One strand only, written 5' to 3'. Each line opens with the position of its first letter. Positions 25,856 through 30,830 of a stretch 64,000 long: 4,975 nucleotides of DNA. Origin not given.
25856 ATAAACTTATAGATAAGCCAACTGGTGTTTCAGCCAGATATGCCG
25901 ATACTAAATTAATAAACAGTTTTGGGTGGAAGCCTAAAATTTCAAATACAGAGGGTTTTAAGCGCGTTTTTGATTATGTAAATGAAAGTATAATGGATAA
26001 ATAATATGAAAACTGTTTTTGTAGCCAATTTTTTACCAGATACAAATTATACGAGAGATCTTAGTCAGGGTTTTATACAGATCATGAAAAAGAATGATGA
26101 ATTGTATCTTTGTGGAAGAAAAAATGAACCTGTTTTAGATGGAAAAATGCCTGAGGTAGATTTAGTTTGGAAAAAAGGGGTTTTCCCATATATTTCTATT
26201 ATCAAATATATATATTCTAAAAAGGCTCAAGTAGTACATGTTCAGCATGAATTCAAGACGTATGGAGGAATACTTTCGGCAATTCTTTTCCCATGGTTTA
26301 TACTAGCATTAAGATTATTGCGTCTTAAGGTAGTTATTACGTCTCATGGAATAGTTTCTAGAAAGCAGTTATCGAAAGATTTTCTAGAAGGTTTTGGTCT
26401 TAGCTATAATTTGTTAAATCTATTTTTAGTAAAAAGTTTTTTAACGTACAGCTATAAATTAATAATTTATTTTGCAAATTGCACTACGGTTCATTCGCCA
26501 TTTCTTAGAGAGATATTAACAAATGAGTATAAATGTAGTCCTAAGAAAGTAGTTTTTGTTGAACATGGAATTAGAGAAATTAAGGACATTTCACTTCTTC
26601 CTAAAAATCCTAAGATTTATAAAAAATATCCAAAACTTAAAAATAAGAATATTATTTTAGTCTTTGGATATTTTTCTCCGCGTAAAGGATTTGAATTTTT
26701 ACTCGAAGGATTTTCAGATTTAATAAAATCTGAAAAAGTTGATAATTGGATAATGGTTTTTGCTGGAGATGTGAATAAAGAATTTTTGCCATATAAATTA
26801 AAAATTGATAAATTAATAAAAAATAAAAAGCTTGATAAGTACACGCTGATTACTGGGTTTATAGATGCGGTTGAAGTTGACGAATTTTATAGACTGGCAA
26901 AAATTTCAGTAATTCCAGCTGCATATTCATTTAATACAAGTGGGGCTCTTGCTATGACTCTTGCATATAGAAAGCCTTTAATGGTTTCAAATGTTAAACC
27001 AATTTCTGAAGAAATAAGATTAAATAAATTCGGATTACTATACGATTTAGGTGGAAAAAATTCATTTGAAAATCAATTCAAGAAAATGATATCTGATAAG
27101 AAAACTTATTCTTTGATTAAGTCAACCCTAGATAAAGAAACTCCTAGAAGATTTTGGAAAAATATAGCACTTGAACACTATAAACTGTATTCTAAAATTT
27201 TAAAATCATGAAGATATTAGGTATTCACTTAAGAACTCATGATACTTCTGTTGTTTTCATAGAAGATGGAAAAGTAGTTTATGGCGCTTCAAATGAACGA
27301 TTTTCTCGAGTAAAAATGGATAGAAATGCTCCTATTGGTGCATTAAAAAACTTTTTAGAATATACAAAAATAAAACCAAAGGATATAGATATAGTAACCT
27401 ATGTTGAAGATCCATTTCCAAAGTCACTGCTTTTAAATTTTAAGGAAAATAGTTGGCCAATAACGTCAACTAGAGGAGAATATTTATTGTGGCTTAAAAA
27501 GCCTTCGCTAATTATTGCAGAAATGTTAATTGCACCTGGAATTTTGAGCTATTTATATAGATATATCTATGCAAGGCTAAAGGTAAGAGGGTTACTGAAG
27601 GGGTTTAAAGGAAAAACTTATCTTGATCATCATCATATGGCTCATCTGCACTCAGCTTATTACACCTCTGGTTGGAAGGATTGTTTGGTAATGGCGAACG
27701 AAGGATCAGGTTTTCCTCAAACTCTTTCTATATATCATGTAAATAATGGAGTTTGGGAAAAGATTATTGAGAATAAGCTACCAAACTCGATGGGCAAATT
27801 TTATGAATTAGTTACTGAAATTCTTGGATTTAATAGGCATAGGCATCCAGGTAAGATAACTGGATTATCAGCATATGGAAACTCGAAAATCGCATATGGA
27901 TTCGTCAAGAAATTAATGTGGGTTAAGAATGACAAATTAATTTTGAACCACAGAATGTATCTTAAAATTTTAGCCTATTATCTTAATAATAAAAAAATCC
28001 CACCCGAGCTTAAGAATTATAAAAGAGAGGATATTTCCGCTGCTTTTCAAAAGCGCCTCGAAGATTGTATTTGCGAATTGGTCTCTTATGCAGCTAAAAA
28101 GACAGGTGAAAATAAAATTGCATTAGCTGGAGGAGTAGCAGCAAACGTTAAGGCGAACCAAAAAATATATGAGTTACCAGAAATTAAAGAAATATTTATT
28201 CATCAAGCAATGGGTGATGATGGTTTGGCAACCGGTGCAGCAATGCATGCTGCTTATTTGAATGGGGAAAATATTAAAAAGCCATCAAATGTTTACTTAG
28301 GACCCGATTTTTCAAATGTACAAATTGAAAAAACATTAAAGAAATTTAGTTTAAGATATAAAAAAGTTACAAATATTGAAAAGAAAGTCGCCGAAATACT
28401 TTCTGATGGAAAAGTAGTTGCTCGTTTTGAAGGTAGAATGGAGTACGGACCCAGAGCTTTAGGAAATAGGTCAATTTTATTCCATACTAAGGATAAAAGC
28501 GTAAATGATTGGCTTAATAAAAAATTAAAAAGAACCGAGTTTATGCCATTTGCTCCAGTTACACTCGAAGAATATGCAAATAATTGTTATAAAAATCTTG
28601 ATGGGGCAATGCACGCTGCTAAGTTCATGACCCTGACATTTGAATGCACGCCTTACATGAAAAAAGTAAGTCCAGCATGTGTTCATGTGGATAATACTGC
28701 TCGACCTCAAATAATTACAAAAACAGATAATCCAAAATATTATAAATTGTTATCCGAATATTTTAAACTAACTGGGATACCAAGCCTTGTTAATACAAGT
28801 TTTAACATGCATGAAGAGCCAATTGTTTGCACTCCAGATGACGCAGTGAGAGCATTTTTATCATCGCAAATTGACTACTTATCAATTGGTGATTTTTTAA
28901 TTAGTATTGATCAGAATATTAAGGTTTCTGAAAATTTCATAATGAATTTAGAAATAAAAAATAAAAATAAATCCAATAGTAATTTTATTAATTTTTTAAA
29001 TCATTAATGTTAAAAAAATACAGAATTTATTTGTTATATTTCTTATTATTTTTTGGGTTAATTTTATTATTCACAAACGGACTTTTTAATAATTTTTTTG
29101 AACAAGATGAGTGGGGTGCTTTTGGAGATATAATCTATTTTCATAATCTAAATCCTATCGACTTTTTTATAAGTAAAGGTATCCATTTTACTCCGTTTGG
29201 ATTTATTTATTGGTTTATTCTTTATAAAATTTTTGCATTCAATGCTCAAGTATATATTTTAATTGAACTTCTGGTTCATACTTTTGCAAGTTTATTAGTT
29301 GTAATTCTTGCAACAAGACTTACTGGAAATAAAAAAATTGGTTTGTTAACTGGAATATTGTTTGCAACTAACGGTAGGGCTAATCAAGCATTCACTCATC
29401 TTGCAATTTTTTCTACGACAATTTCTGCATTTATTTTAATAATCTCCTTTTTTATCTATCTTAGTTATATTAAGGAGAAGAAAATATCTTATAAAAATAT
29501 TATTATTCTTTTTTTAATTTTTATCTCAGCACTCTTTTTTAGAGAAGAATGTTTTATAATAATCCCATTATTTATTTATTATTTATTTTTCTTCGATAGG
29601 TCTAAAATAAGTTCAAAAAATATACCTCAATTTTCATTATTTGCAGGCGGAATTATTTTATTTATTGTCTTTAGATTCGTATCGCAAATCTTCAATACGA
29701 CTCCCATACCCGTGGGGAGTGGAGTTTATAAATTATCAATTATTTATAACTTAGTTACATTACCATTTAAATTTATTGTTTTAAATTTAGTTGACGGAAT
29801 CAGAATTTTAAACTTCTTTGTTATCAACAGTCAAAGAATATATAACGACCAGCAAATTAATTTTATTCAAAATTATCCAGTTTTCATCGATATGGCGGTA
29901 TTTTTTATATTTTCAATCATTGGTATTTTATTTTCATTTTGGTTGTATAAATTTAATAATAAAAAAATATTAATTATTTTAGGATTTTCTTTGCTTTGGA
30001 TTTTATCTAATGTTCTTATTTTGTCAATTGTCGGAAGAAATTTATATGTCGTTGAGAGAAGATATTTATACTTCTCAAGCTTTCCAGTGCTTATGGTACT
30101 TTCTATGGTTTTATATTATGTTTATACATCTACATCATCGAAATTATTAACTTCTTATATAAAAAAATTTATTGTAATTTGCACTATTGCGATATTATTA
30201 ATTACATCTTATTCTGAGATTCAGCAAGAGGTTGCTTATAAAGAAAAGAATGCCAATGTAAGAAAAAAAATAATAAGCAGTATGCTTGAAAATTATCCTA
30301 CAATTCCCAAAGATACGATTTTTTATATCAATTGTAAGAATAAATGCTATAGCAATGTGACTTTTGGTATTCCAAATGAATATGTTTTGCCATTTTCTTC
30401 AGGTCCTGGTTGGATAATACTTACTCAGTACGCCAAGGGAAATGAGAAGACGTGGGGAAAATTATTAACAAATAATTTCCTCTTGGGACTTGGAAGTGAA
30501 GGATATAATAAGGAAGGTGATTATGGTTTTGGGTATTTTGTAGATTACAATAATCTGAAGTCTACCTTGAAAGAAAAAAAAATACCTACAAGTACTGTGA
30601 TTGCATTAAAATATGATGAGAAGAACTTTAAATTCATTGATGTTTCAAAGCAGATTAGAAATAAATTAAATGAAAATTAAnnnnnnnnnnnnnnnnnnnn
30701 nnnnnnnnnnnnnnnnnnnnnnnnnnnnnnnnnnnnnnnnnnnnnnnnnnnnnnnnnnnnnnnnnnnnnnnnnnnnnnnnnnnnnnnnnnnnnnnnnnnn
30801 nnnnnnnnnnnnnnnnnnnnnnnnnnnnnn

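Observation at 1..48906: A 49-kb, about 45-gene unidirectional glycosylation island built around roughly nine GT-C-like membrane transferases and several polyprenol-P sugar synthases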

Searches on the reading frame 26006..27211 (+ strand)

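Call 5: search_protein_families(library=pfam, proteins=[window:26006-27211:+], max_evalue=0.01)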
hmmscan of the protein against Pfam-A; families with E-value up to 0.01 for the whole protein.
window:26006-27211:+ (401 aa): 3 families
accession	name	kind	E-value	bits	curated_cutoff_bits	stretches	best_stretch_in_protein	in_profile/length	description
PF00534.26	Glycos_transf_1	-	2.7e-16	60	26.4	1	203-368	4-162/172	Glycosyl transferases group 1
PF13692.12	Glyco_trans_1_4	-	5.5e-12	46.6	27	1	215-364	2-142/142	Glycosyl transferases group 1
PF13439.12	Glyco_transf_4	-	1.5e-06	28.7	28.5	1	63-189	62-166/170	Glycosyltransferase Family 4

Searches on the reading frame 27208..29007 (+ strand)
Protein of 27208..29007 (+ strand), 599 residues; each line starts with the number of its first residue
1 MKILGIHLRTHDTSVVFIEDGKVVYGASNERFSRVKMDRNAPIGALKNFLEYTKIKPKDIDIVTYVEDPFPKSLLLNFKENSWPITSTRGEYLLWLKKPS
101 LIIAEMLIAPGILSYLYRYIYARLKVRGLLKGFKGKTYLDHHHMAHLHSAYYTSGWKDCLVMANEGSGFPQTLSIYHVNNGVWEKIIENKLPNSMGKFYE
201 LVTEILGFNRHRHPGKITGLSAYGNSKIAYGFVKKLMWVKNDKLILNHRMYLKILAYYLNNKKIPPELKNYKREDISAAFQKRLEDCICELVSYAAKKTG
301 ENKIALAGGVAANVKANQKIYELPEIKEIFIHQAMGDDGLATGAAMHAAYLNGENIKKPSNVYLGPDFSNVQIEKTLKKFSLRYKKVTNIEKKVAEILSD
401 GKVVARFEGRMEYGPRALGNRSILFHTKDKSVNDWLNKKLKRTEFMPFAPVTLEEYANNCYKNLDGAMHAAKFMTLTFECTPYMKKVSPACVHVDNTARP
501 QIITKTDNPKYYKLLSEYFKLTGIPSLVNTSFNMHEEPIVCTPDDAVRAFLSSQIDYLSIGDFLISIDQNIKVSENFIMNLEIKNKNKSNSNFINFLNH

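Call 5: search_protein_families(library=pfam, proteins=[window:27208-29007:+], max_evalue=0.01)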
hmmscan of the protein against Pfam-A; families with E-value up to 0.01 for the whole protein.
window:27208-29007:+ (599 aa): 4 families
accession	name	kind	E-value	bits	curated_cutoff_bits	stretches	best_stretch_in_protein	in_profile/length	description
PF16861.10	Carbam_trans_C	-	8.2e-60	201.7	27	1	395-565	1-168/170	Carbamoyltransferase C-terminus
PF02543.21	Carbam_trans_N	-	7e-39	134.6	24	1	2-346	1-346/346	Carbamoyltransferase N-terminus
PF22521.2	HypF_C_2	-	8.6e-07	29.4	27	1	269-343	162-240/241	Carbamoyltransferase, Kae1-like Domain, second subdomain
PF00814.31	TsaD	-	5.6e-05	23.4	24.8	1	185-323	127-240/264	tRNA N6-adenosine threonylcarbamoyltransferase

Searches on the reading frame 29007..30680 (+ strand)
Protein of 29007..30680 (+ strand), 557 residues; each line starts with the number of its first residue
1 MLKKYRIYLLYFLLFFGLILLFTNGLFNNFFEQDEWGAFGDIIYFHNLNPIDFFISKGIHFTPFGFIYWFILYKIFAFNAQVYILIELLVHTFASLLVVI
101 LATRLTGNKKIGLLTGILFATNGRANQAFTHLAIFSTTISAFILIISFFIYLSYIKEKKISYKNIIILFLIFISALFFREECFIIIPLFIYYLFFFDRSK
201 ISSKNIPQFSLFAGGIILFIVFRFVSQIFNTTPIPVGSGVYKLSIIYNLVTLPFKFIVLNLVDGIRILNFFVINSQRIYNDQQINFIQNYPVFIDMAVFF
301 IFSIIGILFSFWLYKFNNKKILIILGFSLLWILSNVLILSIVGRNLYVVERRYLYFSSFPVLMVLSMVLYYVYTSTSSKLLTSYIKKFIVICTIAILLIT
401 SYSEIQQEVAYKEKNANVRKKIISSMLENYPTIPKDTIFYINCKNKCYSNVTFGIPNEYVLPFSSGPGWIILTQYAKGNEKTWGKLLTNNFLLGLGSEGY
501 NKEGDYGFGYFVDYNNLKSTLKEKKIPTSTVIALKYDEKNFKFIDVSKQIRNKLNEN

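Call 5: search_protein_families(library=pfam, proteins=[window:29007-30680:+], max_evalue=0.01)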
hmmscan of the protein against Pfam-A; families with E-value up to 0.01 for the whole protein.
window:29007-30680:+ (557 aa): 0 families

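Call 12: search_protein_families(library=ncbifam, proteins=[window:29007-30680:+], max_evalue=1)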
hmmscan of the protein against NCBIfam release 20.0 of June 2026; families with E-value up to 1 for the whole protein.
window:29007-30680:+ (557 aa): 0 families

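Call 13: search_protein_families(library=pfam, proteins=[window:29007-30680:+], max_evalue=10)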
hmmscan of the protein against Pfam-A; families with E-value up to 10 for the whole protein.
window:29007-30680:+ (557 aa): 0 families

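Call 18: find_homologous_proteins(query=window:29007-30680:+)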
Query window:29007-30680:+ (557 aa): 45 proteins with E <= 0.001 among 8000 candidates.
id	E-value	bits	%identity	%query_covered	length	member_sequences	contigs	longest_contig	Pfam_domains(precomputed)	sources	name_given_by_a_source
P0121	0.0e+0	1198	100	100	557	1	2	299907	-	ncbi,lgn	-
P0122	1.9e-173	596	51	99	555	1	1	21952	-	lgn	-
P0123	5.9e-170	585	50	97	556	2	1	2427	-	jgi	-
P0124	7.6e-168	578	51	100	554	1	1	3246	-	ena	-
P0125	5.1e-166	572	49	98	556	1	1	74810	-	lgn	-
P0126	2.5e-165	570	51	96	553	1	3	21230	-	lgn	-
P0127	1.5e-160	554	48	100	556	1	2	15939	-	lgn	-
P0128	2.2e-159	550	51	98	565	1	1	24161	-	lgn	-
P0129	1.7e-158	547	49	98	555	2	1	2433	-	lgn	-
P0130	2.8e-158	546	49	98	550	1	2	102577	-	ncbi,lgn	-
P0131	1.4e-155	537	47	100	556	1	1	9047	-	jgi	jgi:hypothetical protein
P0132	7.4e-151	522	46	100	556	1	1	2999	-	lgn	-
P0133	3.2e-144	500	45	98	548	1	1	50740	-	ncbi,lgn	-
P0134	8.9e-140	485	47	96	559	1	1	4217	-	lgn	-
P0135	9.2e-140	485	45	96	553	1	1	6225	-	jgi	jgi:hypothetical protein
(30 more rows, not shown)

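Call 22: search_solved_structures(query=A2, max_evalue=10)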
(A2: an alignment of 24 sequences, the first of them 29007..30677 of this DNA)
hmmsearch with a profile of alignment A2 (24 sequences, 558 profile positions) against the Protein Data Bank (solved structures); distinct sequences matched with E-value up to 10: 4.
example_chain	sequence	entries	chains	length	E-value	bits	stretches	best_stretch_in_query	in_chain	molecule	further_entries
4rxx_A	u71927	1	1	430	0.041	15.8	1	463-505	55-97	Ubiquitin carboxyl-terminal hydrolase 38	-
6lhr_A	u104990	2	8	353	0.44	12.4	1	168-266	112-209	Synaptic vesicle membrane protein VAT-1 homolog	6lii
6k9y_A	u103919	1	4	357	0.45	12.3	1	168-266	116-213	Synaptic vesicle membrane protein VAT-1 homolog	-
6dq3_A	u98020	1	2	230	1.4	10.7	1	495-550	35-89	Polysaccharide deacetylase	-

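Call 39: predict_structure(alignment_id=A2)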
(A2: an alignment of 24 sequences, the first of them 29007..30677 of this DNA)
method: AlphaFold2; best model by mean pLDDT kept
length: 557 residues; sequences in the alignment: 24
mean_pLDDT: 89.9   pTM: 0.90
mean pLDDT of the five models: 89.9, 88.9, 88.5, 88.1, 87.5
residues with pLDDT >= 90: 372; 70-90: 156; 50-70: 29; < 50: 0
segments of 3 or more residues with pLDDT < 50: none
pLDDT, mean of each block of 10 residues (from residue 1): 85 97 94 89 87 77 90 94 96 98 96 98 94 91 98 93 95 94 94 94 93 92 86 60 86 94 86 71 62 86 90 83 94 93 81 95 96 87 92 96 95 91 94 94 84 83 89 93 86 88 93 95 94 94 94 86
secondary structure, 60 per line:
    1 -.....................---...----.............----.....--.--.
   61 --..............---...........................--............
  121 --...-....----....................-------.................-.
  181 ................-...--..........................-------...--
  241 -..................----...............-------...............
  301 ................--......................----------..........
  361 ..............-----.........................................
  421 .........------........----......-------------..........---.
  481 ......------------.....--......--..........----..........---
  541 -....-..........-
elements in order: H2-22 H33-45 H50-54 H63-76 H80-106 H109-120 H127-130 H135-154 H162-178 H180-196 H203-228 H242-259 H264-278 H286-316 H319-340 H351-374 H380-429 E436-443 H448-453 H467-476 H480-486 E499-503 E506-511 H514-523 E531-537 E542-545 H547-556
